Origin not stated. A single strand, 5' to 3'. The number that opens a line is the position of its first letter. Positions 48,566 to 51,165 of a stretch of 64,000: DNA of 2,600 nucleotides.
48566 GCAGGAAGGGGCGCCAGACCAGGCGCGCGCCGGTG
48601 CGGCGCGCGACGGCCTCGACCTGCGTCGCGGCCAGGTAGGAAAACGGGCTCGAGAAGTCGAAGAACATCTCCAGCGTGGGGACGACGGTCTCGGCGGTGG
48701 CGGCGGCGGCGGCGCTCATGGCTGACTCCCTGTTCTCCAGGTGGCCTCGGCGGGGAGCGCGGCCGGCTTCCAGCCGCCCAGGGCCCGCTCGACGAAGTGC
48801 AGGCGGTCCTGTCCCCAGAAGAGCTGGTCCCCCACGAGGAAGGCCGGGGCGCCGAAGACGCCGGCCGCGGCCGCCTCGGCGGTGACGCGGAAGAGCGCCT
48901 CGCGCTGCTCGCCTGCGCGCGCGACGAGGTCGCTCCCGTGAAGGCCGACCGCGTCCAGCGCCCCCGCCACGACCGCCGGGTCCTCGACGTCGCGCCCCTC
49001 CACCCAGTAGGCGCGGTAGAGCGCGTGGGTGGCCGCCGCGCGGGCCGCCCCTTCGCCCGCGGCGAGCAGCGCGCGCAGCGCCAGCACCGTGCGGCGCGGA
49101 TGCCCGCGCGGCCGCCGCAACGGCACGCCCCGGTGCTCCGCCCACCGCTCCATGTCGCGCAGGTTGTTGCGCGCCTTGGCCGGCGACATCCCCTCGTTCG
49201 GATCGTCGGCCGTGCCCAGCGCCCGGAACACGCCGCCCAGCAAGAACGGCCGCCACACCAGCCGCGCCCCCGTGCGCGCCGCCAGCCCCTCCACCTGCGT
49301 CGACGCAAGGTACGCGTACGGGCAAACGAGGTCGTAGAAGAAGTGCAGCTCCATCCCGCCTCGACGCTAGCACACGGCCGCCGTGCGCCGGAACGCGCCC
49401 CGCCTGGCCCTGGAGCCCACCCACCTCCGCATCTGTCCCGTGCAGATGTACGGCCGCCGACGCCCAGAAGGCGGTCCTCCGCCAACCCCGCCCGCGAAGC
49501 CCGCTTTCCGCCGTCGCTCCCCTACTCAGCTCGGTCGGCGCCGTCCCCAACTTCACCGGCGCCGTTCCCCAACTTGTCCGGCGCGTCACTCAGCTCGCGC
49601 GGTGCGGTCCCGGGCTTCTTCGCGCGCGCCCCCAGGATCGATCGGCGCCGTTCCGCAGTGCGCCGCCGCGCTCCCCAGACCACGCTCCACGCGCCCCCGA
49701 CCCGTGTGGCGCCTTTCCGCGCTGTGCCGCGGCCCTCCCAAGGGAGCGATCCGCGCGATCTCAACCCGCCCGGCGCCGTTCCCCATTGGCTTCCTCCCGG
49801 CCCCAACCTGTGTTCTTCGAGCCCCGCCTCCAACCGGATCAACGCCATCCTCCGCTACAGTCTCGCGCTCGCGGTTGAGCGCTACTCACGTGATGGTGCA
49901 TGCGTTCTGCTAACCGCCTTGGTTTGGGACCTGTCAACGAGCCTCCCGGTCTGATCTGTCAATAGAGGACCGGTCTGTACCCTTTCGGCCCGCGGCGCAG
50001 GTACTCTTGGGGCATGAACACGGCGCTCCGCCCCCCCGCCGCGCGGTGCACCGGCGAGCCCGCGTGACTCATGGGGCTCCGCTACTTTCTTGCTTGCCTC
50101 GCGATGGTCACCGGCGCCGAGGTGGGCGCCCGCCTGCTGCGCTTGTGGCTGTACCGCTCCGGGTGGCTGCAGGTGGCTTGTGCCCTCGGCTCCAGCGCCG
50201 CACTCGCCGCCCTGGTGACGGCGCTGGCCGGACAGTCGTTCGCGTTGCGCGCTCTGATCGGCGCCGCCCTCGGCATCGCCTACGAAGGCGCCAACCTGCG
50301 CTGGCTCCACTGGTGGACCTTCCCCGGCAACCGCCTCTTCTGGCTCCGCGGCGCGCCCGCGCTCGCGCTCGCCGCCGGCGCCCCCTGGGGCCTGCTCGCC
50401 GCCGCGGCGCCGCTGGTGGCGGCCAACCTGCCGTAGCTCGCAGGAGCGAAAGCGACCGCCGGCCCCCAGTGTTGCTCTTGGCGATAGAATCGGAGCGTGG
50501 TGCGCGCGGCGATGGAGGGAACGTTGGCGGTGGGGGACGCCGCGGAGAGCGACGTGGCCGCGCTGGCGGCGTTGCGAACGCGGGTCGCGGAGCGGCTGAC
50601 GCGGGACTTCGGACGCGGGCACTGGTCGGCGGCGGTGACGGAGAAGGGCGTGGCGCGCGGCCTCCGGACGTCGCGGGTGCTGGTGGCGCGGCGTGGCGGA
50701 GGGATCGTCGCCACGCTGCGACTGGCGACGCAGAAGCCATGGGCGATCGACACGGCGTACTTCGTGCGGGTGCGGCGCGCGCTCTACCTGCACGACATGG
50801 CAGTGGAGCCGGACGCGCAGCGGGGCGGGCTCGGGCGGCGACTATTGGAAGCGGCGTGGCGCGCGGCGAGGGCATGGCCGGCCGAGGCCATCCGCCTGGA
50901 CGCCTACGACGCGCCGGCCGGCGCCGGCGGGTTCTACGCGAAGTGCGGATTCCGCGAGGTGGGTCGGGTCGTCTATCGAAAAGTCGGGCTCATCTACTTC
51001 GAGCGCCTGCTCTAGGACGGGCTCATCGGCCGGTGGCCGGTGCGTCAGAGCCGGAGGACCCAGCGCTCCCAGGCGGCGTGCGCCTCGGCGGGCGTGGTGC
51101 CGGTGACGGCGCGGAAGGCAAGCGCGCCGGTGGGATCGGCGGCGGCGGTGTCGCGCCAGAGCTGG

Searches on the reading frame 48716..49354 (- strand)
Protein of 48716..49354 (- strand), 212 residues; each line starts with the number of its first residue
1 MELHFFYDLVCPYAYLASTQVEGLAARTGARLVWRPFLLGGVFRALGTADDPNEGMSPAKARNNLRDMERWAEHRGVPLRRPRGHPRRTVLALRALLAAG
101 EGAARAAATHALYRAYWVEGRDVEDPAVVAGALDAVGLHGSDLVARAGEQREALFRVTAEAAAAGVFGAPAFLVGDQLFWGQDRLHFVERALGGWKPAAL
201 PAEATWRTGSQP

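Call 33: search_protein_families(library=pfam, proteins=[window:48716-49354:-], max_evalue=0.001)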
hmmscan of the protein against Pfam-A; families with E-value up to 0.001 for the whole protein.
window:48716-49354:- (212 aa): 1 family
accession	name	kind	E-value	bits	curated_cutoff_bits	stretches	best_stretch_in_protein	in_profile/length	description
PF01323.26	DSBA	-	5.2e-38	131.2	25.6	1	3-192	2-190/191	DSBA-like thioredoxin domain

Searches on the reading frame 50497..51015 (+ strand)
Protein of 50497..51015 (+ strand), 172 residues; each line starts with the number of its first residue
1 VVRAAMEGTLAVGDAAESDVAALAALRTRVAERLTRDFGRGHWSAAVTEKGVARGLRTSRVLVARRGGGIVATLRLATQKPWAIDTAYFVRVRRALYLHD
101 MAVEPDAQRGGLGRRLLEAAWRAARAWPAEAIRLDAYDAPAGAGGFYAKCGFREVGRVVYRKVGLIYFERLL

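Call 35: search_protein_families(library=pfam, proteins=[window:50497-51015:+], max_evalue=0.001)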
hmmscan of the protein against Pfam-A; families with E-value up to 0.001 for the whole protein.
window:50497-51015:+ (172 aa): 3 families
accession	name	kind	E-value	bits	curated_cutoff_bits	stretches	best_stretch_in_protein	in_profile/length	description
PF13508.13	Acetyltransf_7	-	6.9e-14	52.4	27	1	59-154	3-84/84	Acetyltransferase (GNAT) domain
PF00583.31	Acetyltransf_1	-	1.2e-11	45.4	20.7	1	57-152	31-116/116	Acetyltransferase (GNAT) family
PF13673.13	Acetyltransf_10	-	1.1e-09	38.7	23.6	1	89-161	45-116/128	Acetyltransferase (GNAT) domain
